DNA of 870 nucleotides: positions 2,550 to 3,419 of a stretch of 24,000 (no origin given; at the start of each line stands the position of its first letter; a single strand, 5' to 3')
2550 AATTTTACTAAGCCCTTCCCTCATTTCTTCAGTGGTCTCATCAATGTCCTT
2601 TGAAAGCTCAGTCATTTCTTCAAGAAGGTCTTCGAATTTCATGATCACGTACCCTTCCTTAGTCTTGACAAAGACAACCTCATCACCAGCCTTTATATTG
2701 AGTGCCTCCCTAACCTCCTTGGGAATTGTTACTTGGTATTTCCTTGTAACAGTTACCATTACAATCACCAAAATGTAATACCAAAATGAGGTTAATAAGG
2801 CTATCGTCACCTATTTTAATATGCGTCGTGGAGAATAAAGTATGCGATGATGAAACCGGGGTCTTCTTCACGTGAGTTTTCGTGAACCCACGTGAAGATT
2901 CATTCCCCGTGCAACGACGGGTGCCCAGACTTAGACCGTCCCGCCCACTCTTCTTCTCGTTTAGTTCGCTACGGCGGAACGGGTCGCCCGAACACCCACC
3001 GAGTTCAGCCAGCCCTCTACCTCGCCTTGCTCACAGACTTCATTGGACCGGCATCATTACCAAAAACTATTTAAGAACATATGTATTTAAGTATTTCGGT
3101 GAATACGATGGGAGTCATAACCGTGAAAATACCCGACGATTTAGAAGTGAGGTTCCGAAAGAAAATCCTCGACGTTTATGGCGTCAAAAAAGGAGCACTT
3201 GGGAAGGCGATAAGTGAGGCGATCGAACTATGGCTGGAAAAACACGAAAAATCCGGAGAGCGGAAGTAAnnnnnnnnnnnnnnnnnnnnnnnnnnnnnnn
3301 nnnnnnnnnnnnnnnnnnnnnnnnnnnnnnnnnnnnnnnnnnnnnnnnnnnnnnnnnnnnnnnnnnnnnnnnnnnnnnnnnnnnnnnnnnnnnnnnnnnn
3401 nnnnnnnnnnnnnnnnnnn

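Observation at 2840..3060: Unclassified ~215-nt GC-rich RNA with a closing helix and three arms, two of them near-identical kink-turn hairpins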

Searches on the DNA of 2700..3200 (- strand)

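Call 4: search_rna_families(source=window, start=2700, end=3200, threshold=evalue, max_evalue=10, show_alignments=4)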
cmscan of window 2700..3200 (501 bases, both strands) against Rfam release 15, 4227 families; matches with E-value up to 10: 3.
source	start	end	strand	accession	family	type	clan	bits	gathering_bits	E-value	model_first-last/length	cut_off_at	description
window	2727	2781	+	RF02366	Yfr19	Gene; sRNA;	-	21.8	70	0.83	1-82/82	no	Cyanobacterial functional RNA 19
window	2843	2871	+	RF01140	sR20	Gene; snRNA; snoRNA; CD-box;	-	15.1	44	1.8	1-56/56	no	Small nucleolar RNA sR20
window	2966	3058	-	RF02483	GlsR20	Gene; snRNA; snoRNA; HACA-box;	-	12.6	100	8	1-107/107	no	Small nucleolar RNA GlsR20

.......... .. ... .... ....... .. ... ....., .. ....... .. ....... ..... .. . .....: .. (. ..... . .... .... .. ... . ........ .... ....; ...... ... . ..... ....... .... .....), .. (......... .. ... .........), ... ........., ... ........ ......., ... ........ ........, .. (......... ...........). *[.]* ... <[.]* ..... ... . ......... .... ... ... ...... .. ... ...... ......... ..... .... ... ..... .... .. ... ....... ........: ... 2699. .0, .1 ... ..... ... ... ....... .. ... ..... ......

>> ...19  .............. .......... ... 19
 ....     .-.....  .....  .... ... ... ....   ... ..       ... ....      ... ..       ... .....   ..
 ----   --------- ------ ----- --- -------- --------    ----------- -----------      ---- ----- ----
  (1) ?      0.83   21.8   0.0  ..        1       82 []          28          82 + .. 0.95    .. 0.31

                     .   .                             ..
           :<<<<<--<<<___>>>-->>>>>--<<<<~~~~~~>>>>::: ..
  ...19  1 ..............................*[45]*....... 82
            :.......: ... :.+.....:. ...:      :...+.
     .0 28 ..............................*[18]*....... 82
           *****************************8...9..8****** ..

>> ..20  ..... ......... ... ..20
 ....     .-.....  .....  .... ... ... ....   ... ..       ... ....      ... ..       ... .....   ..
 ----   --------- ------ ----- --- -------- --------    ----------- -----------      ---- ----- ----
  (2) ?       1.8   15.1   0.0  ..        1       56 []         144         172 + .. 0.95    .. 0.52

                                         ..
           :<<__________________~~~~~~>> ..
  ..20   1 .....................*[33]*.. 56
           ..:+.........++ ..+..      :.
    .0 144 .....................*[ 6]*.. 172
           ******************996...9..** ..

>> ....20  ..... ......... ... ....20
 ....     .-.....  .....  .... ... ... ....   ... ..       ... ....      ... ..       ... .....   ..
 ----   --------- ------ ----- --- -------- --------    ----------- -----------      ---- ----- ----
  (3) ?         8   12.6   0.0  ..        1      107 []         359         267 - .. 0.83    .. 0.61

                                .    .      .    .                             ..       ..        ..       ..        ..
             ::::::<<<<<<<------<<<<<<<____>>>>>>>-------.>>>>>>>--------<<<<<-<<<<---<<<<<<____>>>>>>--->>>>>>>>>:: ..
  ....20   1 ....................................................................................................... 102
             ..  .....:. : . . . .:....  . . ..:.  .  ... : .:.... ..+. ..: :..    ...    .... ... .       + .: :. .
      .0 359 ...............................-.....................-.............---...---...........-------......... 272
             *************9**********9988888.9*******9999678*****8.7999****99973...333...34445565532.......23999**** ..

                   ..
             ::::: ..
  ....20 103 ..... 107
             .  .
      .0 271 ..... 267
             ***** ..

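Call 27: build_rna_model(alignment_id=A3)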
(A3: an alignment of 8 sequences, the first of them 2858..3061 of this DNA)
Model R1 built from alignment A3 (8 sequences, 221 columns); structure: RNAalifold consensus.
model positions 179; base pairs 49; branch points 2; effective number of sequences 1.24; information 0.59 bits per position. Calibrated on 0.2 Mb of random sequence (short: E-values are rough).
structure used (alignment columns):
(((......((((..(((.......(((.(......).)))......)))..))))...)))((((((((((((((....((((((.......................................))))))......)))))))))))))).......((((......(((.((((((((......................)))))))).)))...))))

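Call 28: search_with_rna_model(model_id=R1, sources=[window, L001, L002, L003, L004, L005, L006, L007, L008, L009, L010, L011, L012, L013, L014, L015, L016, L017, L018, L019, L020, L021, L022, L023, L024, L025, L026, L027, L028, L029, L030, L031, L032, L033, L034, L035, L036, L037, L038, L039, L040, L041, L042, L043, L044, L045, L046, L047, L048, L049, L050, L051, L052, L053, L054, L055, L056, L057, L058, L059, L060, L061, L062, L063, L064, L065, L066, L067, L068, L069, L070, L071, L072, L073, L074, L075, L076, L077, L078, L079, L080], max_evalue=1, make_alignment=true)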
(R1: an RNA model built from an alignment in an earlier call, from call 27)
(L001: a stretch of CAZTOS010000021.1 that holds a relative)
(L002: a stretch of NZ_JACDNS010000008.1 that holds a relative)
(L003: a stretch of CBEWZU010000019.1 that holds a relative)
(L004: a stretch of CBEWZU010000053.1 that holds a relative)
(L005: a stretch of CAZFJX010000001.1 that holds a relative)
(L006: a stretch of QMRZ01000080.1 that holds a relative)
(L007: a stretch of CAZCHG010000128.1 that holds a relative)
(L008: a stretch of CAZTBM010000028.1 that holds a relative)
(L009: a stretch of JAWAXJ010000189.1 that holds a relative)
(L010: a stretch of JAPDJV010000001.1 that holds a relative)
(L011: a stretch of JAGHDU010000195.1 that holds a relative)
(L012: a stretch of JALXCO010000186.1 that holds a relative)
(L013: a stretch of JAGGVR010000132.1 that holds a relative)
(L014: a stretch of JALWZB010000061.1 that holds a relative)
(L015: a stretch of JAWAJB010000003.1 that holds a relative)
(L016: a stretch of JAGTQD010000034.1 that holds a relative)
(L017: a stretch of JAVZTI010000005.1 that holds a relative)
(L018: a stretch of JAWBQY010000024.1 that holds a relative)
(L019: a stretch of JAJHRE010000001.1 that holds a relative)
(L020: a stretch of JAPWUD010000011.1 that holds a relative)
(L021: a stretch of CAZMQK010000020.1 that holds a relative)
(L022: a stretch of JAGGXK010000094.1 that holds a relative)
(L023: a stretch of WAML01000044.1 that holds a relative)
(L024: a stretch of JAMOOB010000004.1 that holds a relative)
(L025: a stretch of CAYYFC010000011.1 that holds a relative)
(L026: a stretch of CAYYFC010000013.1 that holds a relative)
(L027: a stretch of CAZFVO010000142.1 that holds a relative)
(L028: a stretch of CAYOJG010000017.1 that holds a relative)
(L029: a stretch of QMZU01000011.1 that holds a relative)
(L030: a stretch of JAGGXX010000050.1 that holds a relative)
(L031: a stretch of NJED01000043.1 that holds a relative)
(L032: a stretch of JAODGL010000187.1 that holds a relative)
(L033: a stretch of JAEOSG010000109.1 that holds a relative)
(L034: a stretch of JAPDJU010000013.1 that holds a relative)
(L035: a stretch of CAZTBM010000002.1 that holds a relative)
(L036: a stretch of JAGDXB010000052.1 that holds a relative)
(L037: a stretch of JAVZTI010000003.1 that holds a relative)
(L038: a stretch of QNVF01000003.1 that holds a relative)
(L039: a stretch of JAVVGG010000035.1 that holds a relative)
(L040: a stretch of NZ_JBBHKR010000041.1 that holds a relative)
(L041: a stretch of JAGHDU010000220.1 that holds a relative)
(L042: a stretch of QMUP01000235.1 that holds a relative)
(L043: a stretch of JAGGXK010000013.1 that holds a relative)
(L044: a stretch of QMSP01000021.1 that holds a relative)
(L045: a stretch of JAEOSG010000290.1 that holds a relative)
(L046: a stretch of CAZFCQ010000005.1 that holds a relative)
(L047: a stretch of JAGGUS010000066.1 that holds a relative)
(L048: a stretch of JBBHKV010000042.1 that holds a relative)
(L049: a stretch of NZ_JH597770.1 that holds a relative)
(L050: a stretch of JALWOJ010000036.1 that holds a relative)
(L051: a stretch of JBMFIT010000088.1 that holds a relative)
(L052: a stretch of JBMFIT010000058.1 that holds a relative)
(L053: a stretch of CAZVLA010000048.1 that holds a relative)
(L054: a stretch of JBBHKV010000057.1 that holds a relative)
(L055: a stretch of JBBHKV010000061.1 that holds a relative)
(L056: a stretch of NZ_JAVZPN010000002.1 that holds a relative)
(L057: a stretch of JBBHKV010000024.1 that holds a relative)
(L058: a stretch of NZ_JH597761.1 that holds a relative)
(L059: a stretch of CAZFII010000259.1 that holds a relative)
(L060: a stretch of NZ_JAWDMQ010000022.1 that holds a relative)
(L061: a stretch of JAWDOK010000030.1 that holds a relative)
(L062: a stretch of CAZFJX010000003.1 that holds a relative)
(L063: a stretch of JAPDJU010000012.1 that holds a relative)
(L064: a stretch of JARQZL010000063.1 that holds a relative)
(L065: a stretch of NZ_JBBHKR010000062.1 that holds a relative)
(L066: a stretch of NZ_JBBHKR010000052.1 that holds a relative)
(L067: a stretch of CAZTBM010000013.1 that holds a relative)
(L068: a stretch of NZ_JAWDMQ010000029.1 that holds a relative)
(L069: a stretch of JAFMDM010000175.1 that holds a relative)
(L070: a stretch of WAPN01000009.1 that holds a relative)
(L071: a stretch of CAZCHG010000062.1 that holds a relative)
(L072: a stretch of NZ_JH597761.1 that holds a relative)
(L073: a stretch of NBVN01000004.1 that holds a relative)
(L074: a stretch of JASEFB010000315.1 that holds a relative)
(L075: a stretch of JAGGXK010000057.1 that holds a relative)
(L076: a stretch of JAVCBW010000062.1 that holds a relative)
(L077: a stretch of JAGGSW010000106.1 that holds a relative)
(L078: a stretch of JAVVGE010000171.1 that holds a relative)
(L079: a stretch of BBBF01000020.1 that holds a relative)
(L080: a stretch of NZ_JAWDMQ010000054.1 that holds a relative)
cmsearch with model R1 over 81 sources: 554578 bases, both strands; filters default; matches with E-value up to 1: 49.
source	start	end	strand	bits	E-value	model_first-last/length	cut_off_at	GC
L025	1544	1723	+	181.1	8e-43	1-179/179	no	0.49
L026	3645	3827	-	178.2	4.1e-42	1-179/179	no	0.46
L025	3076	3250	-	177.8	5.3e-42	1-179/179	no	0.49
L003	55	222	-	166.7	3e-39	1-179/179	no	0.52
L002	3627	3832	-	162.9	2.6e-38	1-179/179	no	0.56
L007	1295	1486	-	161.3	6.8e-38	1-179/179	no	0.48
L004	3652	3822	-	159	2.5e-37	1-179/179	no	0.56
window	2858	3061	-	158.4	3.6e-37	1-179/179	no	0.58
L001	3629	3832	-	155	2.5e-36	1-179/179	no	0.6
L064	3692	3854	-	70.1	3.6e-15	1-179/179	no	0.64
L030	3623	3805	-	47.4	1.6e-09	1-179/179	no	0.48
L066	3566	3747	-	46.6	2.5e-09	1-179/179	no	0.53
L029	3565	3720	-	45.8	4.1e-09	1-179/179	no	0.61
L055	8204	8386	-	43.6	1.4e-08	1-179/179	no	0.52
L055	3567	3747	-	43.5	1.5e-08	1-179/179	no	0.55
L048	3552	3728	-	41.1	5.9e-08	1-179/179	no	0.53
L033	196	332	-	40.8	6.9e-08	1-179/179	no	0.47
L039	913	1082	-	38.8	2.2e-07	1-179/179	no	0.52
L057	3569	3750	-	38.6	2.5e-07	1-179/179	no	0.56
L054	2097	2276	-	37.1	6e-07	1-179/179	no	0.53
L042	75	235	-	35.2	1.8e-06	1-179/179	no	0.48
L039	2873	3042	-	33.9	3.6e-06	1-179/179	no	0.52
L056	3532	3708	-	33.5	4.6e-06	1-179/179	no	0.62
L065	3568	3748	-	33.2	5.6e-06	1-179/179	no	0.51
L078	36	202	-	32.9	6.8e-06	1-179/179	no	0.55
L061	3130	3310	-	32.8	6.9e-06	1-179/179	no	0.51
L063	3673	3821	-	31.3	1.6e-05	1-179/179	no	0.54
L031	3619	3800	-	31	1.9e-05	1-179/179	no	0.47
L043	3547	3700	-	30.7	2.3e-05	1-179/179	no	0.56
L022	478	650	-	30.2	3.1e-05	1-179/179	no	0.54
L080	3540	3726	-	29.2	5.5e-05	1-179/179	no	0.49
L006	3585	3777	-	26.9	0.00021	1-179/179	no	0.59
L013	1516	1701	-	24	0.0011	1-179/179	no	0.49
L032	2824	2972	-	23.4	0.0015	1-179/179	no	0.53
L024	3041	3229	-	23.2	0.0017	1-179/179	no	0.58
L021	3565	3782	-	22.6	0.0024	1-179/179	no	0.57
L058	3557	3752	-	21.8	0.0038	1-179/179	no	0.51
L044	3566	3759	-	19.4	0.015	1-179/179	no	0.45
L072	3559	3754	-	19.4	0.015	1-179/179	no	0.48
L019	3730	3762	-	18.6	0.024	16-48/179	no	0.55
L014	3615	3775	-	18.6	0.024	1-179/179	no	0.61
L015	3732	3764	-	17.8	0.038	16-48/179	no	0.61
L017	3733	3763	-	17.8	0.039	17-47/179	no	0.61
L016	3734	3762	-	17.3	0.052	18-46/179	no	0.59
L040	3643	3753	-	16.7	0.071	1-179/179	no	0.56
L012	3585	3773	-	15.9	0.11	1-179/179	no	0.57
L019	2876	2906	+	15.1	0.18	17-47/179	no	0.58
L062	3564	3740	-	14.7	0.23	1-179/179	no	0.51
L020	3733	3763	-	13.9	0.36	17-47/179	no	0.58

Alignment A6: 49 matches aligned to the model, 344 columns, each read 5' to 3' on its own strand. Consensus structure (alignment columns), stored with it:
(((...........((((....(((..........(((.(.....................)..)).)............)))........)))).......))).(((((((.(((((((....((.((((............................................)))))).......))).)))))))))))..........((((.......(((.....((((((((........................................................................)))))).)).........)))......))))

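Call 61: search_with_rna_model(model_id=R1, sources=[window, L001, L002, L003, L004, L006, L007, L013, L021, L022, L024, L025, L026, L029, L030, L031, L032, L033, L039, L042, L043, L048, L054, L055, L056, L057, L058, L061, L063, L064, L065, L066, L078, L080], max_evalue=0.0005, make_alignment=true)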
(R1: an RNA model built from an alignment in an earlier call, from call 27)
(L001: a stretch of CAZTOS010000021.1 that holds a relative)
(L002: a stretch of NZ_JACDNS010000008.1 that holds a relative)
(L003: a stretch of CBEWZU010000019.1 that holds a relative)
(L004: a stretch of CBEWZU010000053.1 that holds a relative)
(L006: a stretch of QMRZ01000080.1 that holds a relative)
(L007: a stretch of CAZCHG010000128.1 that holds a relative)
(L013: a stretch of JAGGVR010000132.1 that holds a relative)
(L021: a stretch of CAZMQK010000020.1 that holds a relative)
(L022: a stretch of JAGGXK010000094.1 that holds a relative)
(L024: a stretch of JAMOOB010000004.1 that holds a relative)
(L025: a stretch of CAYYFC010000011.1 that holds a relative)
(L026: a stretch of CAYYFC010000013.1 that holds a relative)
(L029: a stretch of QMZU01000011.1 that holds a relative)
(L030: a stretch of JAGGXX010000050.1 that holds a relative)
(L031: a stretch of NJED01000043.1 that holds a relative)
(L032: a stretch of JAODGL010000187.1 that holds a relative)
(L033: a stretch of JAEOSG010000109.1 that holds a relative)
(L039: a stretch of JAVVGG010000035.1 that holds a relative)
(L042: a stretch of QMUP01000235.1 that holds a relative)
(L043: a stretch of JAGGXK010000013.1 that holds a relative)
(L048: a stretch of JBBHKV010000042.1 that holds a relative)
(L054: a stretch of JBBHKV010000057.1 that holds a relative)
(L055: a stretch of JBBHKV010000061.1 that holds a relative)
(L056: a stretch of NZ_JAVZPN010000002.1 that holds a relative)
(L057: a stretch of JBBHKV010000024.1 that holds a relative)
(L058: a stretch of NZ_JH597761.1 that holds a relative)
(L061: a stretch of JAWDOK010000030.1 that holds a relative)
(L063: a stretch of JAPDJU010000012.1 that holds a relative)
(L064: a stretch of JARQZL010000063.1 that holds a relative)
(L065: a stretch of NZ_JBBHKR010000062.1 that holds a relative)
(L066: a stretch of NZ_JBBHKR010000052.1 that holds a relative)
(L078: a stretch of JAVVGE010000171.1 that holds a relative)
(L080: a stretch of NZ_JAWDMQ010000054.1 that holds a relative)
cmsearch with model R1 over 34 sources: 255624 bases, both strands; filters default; matches with E-value up to 0.0005: 33.
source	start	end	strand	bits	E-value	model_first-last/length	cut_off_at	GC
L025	1544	1723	+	181.1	3.7e-43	1-179/179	no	0.49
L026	3645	3827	-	178.2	1.9e-42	1-179/179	no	0.46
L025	3076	3250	-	177.8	2.4e-42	1-179/179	no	0.49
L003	55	222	-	166.7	1.4e-39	1-179/179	no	0.52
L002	3627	3832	-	162.9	1.2e-38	1-179/179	no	0.56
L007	1295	1486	-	161.3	3.1e-38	1-179/179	no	0.48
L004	3652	3822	-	159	1.2e-37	1-179/179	no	0.56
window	2858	3061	-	158.4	1.7e-37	1-179/179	no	0.58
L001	3629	3832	-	155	1.2e-36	1-179/179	no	0.6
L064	3692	3854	-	70.1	1.7e-15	1-179/179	no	0.64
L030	3623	3805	-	47.4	7.5e-10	1-179/179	no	0.48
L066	3566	3747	-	46.6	1.2e-09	1-179/179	no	0.53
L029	3565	3720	-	45.8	1.9e-09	1-179/179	no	0.61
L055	8204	8386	-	43.6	6.6e-09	1-179/179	no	0.52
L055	3567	3747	-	43.5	6.9e-09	1-179/179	no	0.55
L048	3552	3728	-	41.1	2.7e-08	1-179/179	no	0.53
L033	196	332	-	40.8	3.2e-08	1-179/179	no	0.47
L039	913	1082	-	38.8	1e-07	1-179/179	no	0.52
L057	3569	3750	-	38.6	1.1e-07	1-179/179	no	0.56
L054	2097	2276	-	37.1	2.8e-07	1-179/179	no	0.53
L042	75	235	-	35.2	8.2e-07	1-179/179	no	0.48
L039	2873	3042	-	33.9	1.7e-06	1-179/179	no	0.52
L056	3532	3708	-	33.5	2.1e-06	1-179/179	no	0.62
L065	3568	3748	-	33.2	2.6e-06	1-179/179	no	0.51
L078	36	202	-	32.9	3.1e-06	1-179/179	no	0.55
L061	3130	3310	-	32.8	3.2e-06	1-179/179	no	0.51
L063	3673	3821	-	31.3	7.6e-06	1-179/179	no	0.54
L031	3619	3800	-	31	8.8e-06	1-179/179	no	0.47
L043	3547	3700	-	30.7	1.1e-05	1-179/179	no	0.56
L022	478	650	-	30.2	1.4e-05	1-179/179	no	0.54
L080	3540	3726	-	29.2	2.5e-05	1-179/179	no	0.49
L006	3585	3777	-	26.9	9.7e-05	1-179/179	no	0.59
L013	1516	1701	-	24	0.0005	1-179/179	no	0.49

Alignment A8: 33 matches aligned to the model, 316 columns, each read 5' to 3' on its own strand. Consensus structure (alignment columns), stored with it:
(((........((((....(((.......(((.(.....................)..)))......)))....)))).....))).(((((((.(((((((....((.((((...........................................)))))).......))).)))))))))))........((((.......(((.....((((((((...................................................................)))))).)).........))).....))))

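Call 69: search_with_rna_model(model_id=R1, sources=[L081, L082, L083, L084, L085, L086, L087, L088, L089, L090, L091, L092, L093, L094], max_evalue=0.01)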
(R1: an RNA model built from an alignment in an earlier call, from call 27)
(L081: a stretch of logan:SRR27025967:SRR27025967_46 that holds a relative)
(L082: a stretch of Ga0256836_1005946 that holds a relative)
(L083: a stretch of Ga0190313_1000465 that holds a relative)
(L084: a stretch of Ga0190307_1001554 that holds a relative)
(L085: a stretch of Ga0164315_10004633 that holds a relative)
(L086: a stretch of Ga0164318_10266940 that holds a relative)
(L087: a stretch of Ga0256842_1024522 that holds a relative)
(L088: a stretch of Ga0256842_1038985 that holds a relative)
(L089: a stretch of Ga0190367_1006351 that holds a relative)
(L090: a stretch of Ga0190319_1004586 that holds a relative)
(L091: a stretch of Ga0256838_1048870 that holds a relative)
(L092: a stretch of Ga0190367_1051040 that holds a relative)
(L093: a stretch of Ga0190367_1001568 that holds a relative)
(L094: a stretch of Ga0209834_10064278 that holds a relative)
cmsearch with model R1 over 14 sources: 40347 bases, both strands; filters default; matches with E-value up to 0.01: 10.
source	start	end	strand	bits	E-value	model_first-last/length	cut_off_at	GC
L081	1365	1568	+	158.4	2.6e-38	1-179/179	no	0.58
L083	1129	1332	-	155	1.8e-37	1-179/179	no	0.6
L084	1129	1332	-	153.7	3.8e-37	1-179/179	no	0.6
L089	1145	1324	-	152.7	6.9e-37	1-179/179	no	0.56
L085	1126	1329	-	151.1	1.7e-36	1-179/179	no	0.62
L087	584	790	-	142.5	2.3e-34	1-179/179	no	0.62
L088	308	477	-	141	5.6e-34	1-179/179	no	0.55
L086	74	280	-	139.2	1.6e-33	1-179/179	no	0.62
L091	171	375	-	117.4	4.2e-28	1-179/179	no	0.54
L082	1130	1332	-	117.3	4.5e-28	1-179/179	no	0.63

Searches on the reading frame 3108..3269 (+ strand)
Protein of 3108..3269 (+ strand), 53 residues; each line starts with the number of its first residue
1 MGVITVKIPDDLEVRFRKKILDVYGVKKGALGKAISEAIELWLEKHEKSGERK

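Call 8: search_protein_families(library=pfam, proteins=[window:3108-3269:+], max_evalue=1)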
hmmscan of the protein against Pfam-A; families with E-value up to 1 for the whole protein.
window:3108-3269:+ (53 aa): 0 families

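Call 9: search_protein_families(library=ncbifam, proteins=[window:3108-3269:+], max_evalue=1)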
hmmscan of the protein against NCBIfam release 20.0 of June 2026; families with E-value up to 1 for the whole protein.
window:3108-3269:+ (53 aa): 2 families
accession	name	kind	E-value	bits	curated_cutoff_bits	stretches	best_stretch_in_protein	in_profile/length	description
NF009057.0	PRK12391.1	equivalog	0.049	12.2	366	1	15-46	190-221/441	TrpB-like pyridoxal phosphate-dependent enzyme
TIGR01415.1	trpB_rel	hypoth_equivalog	0.057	12.1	518.85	1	16-47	180-211/419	TrpB-like pyridoxal phosphate-dependent enzyme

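Call 72: search_solved_structures(query=A9, max_evalue=10)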
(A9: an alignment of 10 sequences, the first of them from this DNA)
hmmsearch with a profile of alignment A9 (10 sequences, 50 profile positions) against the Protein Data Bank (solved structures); distinct sequences matched with E-value up to 10: 17.
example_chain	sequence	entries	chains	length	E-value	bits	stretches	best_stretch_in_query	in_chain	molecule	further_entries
2k6l_A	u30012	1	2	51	0.0015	21.5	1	5-43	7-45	Putative uncharacterized protein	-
7pwg_H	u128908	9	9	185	0.006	19.6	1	4-36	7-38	Ribosomal protein L6 | 60S ribosomal protein uL6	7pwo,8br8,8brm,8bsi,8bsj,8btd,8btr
2kel_A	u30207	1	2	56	0.013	18.5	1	23-46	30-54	Uncharacterized protein 56B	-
2k29_A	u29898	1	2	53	0.25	14.5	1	1-15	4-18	Antitoxin RelB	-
6x0a_a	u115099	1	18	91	0.26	14.4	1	32-48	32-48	Putative addiction module antidote protein, CopG/Arc/MetJ family chimera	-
5ceg_A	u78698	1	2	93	0.29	14.3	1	32-47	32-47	Addiction module antidote protein, CopG/Arc/MetJ family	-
3l7y_A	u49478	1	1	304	0.31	14.1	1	13-39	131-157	Putative uncharacterized protein smu.1108c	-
4aai_A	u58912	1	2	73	0.35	14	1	29-47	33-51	ORF E73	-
4fxe_A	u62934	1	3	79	0.57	13.3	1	1-15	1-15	Antitoxin RelB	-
5ey5_B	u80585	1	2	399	1.2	12.3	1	29-47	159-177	LBCA-b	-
2zqe_A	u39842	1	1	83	1.2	12.2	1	24-40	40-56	MutS2 protein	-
1zgd_A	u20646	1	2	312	3.4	10.8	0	24-43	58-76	chalcone reductase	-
9h3c_A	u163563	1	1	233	4.4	10.5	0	31-45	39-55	De novo designed tandem repeat protein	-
8s6p_A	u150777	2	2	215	7.3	9.8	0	31-45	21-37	TRP_18 F116W (R0) | TRP_18 F116W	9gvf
9rar_A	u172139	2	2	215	7.3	9.8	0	31-45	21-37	TRP_F43W | [(sulfaNHC)Au].TRP_F43W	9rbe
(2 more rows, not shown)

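Call 73: search_protein_families(library=pfam, alignment_id=A9, max_evalue=1)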
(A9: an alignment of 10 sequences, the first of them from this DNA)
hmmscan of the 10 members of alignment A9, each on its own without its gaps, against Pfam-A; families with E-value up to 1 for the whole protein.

A. member 1, seq(53 aa): 0 families

B. families by the number of members that match (of 10 scanned): 10 families
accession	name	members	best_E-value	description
PF16762.11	RHH_6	5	5.7e-07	Ribbon-helix-helix domain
PF12651.13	RHH_3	3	0.056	Ribbon-helix-helix domain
PF01402.27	RHH_1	3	0.081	Ribbon-helix-helix protein, copG family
PF23807.1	RHH_10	1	0.00043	Ribbon-helix-helix protein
PF09957.15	VapB_antitoxin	1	0.064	Bacterial antitoxin of type II TA system, VapB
PF18844.6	baeRF_family2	1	0.094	Bacterial archaeo-eukaryotic release factor family 2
PF10925.13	DUF2680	1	0.12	Protein of unknown function (DUF2680)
PF24471.1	KH_DEAH11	1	0.12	DEAH11-like, KH-domain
PF14993.11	Neuropeptide_S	1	0.14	Neuropeptide S precursor protein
PF21432.3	56B_RHH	1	0.21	56B-like, Ribbon-helix-helix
